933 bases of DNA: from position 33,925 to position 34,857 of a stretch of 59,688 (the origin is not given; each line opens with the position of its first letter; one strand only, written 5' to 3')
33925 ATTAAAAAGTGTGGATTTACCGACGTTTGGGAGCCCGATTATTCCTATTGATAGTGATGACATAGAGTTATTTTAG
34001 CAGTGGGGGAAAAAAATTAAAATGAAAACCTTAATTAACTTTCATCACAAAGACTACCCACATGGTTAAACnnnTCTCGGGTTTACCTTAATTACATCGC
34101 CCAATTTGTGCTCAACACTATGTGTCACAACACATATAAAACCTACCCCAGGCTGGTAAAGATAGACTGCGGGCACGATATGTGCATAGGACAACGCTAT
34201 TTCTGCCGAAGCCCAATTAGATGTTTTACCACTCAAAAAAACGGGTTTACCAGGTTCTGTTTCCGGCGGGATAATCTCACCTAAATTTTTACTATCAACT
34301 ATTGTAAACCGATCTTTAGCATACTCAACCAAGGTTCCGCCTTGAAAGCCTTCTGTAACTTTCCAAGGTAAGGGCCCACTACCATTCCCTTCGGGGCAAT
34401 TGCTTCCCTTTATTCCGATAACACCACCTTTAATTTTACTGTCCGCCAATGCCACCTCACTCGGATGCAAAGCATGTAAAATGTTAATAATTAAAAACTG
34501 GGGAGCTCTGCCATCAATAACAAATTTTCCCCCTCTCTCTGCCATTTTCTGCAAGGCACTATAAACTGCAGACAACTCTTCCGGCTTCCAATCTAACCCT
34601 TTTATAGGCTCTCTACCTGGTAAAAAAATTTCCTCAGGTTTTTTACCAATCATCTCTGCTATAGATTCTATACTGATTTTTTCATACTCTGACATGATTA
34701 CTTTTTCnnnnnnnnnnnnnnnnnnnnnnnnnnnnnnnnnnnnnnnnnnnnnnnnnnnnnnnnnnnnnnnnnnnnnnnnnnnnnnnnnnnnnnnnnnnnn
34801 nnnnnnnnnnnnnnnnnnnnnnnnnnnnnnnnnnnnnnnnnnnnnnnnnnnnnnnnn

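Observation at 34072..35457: Orphan P-loop NTPase fused to two tandem Csx3-like (cyclic-oligoadenylate ring-nuclease family) domains, with no CRISPR-Cas in sight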

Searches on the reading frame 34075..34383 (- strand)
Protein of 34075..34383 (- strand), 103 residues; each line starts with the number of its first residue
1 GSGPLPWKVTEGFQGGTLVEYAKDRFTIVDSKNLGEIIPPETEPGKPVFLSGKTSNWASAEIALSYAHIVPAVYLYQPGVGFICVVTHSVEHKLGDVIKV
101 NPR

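Call 6: search_protein_families(library=pfam, proteins=[window:34075-34383:-], max_evalue=10)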
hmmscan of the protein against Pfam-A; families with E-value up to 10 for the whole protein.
seq(103 aa): 1 family
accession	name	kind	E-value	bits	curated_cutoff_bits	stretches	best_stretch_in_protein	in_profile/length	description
PF09620.15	Cas_csx3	-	4.8e-08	33.2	21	1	28-99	7-78/78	CRISPR-associated protein (Cas_csx3)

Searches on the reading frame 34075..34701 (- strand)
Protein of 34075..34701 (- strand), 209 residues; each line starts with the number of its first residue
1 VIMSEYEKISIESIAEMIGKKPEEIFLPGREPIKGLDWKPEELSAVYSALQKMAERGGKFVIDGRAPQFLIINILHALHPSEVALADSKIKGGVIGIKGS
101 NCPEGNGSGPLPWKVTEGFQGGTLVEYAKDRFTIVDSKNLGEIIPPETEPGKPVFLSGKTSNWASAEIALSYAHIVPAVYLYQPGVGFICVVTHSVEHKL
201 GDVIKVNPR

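Call 74: search_protein_representatives(protein=window:34075-34701:-)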
Query: 209 residues. Proteins with E-value up to 0.001 (for the whole library): 93; up to 1e-10: 59; up to 1e-30: 9. The best 93 are listed.
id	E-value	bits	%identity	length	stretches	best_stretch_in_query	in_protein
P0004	6.5e-106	369.4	78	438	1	6-208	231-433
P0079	1.7e-46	175.2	43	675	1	3-202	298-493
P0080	8.6e-44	166.4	43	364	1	9-204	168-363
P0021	5.2e-43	163.9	47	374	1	31-208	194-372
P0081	7.2e-43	163.4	45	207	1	8-204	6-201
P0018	2.4e-42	161.7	45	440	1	2-203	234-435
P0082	6.3e-39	150.5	43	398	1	8-204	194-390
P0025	4.6e-35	137.9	59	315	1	10-125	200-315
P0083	3.5e-32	128.5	37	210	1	8-204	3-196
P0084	1.3e-26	110.3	31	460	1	12-204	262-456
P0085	3.7e-26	108.8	42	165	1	59-206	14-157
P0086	2.1e-25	106.4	36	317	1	4-205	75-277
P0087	2.7e-24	102.7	35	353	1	9-205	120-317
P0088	2.9e-24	102.6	35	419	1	6-205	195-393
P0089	9.3e-24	100.9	33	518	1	10-204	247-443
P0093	4.7e-23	98.7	35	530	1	9-205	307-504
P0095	2.1e-22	96.5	35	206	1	9-204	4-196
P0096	2.7e-20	89.6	32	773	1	8-205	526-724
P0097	3.4e-20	89.3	35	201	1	8-204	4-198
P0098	3.4e-20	89.3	32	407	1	8-205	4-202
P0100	7.0e-20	88.3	30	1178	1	9-199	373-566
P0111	7.1e-18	81.7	31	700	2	38-202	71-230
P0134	5.7e-09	52.6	34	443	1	35-206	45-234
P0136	1.8e-08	51.0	31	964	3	35-120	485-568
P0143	1.1e-06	45.2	25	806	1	8-202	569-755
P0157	7.1e-05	39.2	30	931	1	19-199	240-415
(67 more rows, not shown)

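Call 75: search_protein_families(library=pfam, proteins=[P0079, P0096, P0100, P0093, P0098, P0111, P0136, P0143, P0157, P0134], max_evalue=0.001)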
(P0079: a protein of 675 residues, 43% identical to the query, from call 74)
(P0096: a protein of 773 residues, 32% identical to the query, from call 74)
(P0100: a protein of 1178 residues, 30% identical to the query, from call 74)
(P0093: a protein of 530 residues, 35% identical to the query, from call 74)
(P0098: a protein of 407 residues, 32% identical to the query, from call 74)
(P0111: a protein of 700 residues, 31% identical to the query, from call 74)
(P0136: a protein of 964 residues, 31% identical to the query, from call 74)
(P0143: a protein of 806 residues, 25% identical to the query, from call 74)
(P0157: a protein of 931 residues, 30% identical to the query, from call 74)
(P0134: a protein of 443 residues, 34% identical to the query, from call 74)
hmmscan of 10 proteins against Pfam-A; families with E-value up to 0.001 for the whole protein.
P0079 (675 aa): 1 family
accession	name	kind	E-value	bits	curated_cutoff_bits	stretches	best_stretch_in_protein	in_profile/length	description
PF09620.15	Cas_csx3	-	6.7e-12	45.5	21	2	422-493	4-75/78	CRISPR-associated protein (Cas_csx3)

P0096 (773 aa): 1 family
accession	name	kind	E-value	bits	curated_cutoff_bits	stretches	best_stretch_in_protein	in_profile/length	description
PF09620.15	Cas_csx3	-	8.1e-15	54.9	21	1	654-723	9-77/78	CRISPR-associated protein (Cas_csx3)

P0100 (1178 aa): 2 families
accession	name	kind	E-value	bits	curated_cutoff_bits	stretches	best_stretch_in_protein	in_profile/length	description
PF13475.11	DUF4116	-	3e-25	88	24.9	4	921-966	1-46/49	Domain of unknown function (DUF4116)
PF09620.15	Cas_csx3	-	6.7e-09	35.9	21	0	503-568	10-74/78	CRISPR-associated protein (Cas_csx3)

P0093 (530 aa): 2 families
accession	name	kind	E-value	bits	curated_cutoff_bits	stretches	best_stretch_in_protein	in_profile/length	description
PF09620.15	Cas_csx3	-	1.6e-11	44.3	21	1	437-501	11-75/78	CRISPR-associated protein (Cas_csx3)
PF01966.28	HD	-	2.5e-09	37.9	22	1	54-143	2-91/116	HD domain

P0098 (407 aa): 1 family
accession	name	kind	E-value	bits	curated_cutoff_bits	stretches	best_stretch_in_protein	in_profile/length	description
PF09620.15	Cas_csx3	-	4.3e-14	52.5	21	1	133-201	10-77/78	CRISPR-associated protein (Cas_csx3)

P0111 (700 aa): 3 families
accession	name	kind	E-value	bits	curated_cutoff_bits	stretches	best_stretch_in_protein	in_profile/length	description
PF09620.15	Cas_csx3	-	8.3e-25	86.9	21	2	160-232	5-77/78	CRISPR-associated protein (Cas_csx3)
PF02452.23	PemK_toxin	-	2.6e-18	66.6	23.1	1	451-547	1-105/109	PemK-like, MazF-like toxin of type II toxin-antitoxin system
PF02225.27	PA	-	0.00076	20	23.9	0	555-586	41-81/95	PA domain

P0136 (964 aa): 4 families
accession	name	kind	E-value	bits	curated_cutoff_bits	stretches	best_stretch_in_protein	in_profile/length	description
PF02494.22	HYR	-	5.2e-17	62.4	21.7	3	921-954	47-80/81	HYR domain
PF00059.27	Lectin_C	-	1.9e-15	57.9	22.6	1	193-275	15-95/107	Lectin C-type domain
PF16708.10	LppA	-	6.9e-06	26.5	26.4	0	178-208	93-123/153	Lipoprotein confined to pathogenic Mycobacterium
PF22352.2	K319L-like_PKD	-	0.00073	19.9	27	0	76-96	62-82/84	K319L-like, PKD domain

P0143 (806 aa): 0 families

P0157 (931 aa): 1 family
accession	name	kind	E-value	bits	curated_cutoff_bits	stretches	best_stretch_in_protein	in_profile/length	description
PF09620.15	Cas_csx3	-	3.7e-11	43.2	21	1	356-403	12-59/78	CRISPR-associated protein (Cas_csx3)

P0134 (443 aa): 1 family
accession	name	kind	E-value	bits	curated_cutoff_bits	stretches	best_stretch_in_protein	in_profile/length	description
PF09620.15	Cas_csx3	-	3.7e-33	113.7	21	2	47-121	7-76/78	CRISPR-associated protein (Cas_csx3)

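Call 80: find_encoding_contigs(protein=P0095, flank=8000, max_places=3)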
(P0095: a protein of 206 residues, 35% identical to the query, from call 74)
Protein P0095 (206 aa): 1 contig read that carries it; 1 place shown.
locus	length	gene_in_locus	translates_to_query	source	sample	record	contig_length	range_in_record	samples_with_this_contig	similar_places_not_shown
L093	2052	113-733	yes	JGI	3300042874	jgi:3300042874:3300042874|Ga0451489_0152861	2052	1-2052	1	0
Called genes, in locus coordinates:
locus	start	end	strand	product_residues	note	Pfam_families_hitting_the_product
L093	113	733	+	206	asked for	PF09620:Cas_csx3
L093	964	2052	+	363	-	?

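Call 82: find_encoding_contigs(protein=P0097, flank=8000, max_places=3)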
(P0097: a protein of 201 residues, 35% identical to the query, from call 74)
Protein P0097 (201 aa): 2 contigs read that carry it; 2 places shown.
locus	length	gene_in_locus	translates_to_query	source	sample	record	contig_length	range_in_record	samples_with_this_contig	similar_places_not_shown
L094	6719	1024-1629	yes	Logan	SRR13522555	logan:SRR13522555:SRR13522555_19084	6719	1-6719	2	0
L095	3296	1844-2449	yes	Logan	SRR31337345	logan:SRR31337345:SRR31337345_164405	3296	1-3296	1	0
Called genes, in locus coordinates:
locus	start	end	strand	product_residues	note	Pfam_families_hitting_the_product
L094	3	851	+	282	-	?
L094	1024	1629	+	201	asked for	PF09620:Cas_csx3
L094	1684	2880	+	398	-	PF28597:T2SSF_N, PF00482:T2SSF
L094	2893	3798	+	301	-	PF11104:PilM_2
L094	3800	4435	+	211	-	-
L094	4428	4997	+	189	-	PF04350:PilO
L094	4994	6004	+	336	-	PF01551:Peptidase_M23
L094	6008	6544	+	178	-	PF07963:N_methyl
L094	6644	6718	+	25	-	?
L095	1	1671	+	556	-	?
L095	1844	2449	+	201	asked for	PF09620:Cas_csx3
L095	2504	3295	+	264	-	?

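Call 83: find_encoding_contigs(protein=P0083, flank=8000, max_places=3)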
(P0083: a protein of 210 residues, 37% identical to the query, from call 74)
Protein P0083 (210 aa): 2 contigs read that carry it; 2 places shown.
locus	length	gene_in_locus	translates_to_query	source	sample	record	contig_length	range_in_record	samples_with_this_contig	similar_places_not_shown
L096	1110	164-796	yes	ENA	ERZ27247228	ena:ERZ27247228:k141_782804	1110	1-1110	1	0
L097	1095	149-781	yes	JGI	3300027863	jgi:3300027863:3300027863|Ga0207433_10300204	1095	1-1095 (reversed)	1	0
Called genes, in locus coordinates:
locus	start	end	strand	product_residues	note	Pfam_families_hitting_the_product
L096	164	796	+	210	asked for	PF09620:Cas_csx3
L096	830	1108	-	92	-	?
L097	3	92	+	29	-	?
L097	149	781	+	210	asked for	PF09620:Cas_csx3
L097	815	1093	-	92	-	?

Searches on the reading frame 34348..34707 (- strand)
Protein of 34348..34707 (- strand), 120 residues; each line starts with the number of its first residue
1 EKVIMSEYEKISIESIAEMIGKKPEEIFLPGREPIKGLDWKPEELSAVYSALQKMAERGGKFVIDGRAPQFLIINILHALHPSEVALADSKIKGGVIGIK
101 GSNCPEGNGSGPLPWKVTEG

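Call 6: search_protein_families(library=pfam, proteins=[window:34348-34707:-], max_evalue=10)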
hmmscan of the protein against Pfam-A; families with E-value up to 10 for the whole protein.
seq(120 aa): 1 family
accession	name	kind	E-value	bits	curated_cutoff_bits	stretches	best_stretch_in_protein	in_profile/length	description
PF09620.15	Cas_csx3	-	0.0012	19.1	21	1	42-97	10-63/78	CRISPR-associated protein (Cas_csx3)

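Call 76: predict_structure(alignment_id=A5)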
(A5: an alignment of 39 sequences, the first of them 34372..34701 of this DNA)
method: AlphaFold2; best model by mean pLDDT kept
length: 110 residues; sequences in the alignment: 39
mean_pLDDT: 90.9   pTM: 0.80
mean pLDDT of the five models: 90.9, 90.5, 89.6, 89.5, 89.4
residues with pLDDT >= 90: 89; 70-90: 8; 50-70: 12; < 50: 1
segments of 3 or more residues with pLDDT < 50: none
pLDDT, mean of each block of 10 residues (from residue 1): 81 98 96 97 98 94 96 96 94 85 65
secondary structure, 60 per line:
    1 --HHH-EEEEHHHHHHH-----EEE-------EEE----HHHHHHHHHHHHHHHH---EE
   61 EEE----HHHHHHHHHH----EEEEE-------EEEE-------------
elements in order: E7-10 H11-17 E23-25 E33-35 H40-55 E59-63 H68-77 E82-86 E94-97

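Call 78: fold_search(model_id=the predicted structure, library=pdb)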
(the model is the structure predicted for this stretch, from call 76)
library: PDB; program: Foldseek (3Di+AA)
matches with E <= 10: 476; with E <= 0.001: 0
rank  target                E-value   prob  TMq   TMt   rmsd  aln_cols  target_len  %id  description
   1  6yud_F                9.4e-02  0.93  0.44  0.49   9.8        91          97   20  Structure of Csx3/Crn3 from Archaeoglobus fulgidus in complex with cyclic tetra-adenylate (cA4) (released 2020-08-19)
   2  6yud_D                1.2e-01  0.90  0.43  0.47  11.4        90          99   20  Structure of Csx3/Crn3 from Archaeoglobus fulgidus in complex with cyclic tetra-adenylate (cA4) (released 2020-08-19)
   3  3wzi_A                1.5e-01  0.94  0.42  0.43   3.7        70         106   24  Crystal structure of AfCsx3 in complex with ssRNA (released 2015-07-15)
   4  6yud_G                1.6e-01  0.96  0.41  0.45   2.5        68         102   22  Structure of Csx3/Crn3 from Archaeoglobus fulgidus in complex with cyclic tetra-adenylate (cA4) (released 2020-08-19)
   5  6yud_H                1.8e-01  0.85  0.44  0.46   9.8        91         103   20  Structure of Csx3/Crn3 from Archaeoglobus fulgidus in complex with cyclic tetra-adenylate (cA4) (released 2020-08-19)
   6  8vgc_A                2.0e-01  0.23  0.24  0.32   9.8        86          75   14  Complex of ExbD with D-box peptide: Orthorhombic form (released 2024-02-14)
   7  6yud_E                2.2e-01  0.84  0.44  0.48   9.8        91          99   20  Structure of Csx3/Crn3 from Archaeoglobus fulgidus in complex with cyclic tetra-adenylate (cA4) (released 2020-08-19)
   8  6yud_B                3.0e-01  0.90  0.41  0.44   2.9        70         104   23  Structure of Csx3/Crn3 from Archaeoglobus fulgidus in complex with cyclic tetra-adenylate (cA4) (released 2020-08-19)
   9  6yud_C                3.8e-01  0.69  0.43  0.48  10.2        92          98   21  Structure of Csx3/Crn3 from Archaeoglobus fulgidus in complex with cyclic tetra-adenylate (cA4) (released 2020-08-19)
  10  3kru_A                7.3e-01  0.20  0.33  0.13   7.6       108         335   13  Crystal Structure of the Thermostable Old Yellow Enzyme from Thermoanaerobacter pseudethanolicus E39 (released 2009-12-08)
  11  2f8s_A                8.3e-01  0.35  0.34  0.06   5.9        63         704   14  Crystal structure of Aa-Ago with externally-bound siRNA (released 2006-10-31)
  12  2g0t_B                8.3e-01  0.20  0.29  0.13   4.4        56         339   11  Crystal structure of a putative nucleotide binding protein (tm0796) from Thermotoga maritima at 2.67 A resolution (released 2006-02-28)
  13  8p9r_B                8.3e-01  0.14  0.26  0.36   9.8        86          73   13  Structure of the periplasmic domain of ExbD from E. coli in complex with TonB (released 2023-09-06)
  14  5jjq_D                8.8e-01  0.41  0.33  0.09   2.8        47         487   15  Crystal structure of IdnL1 (released 2017-03-22)
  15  3fhy_B                8.8e-01  0.15  0.35  0.16   9.0       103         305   11  Crystal structure of D235N mutant of human pyridoxal kinase (released 2008-12-23)
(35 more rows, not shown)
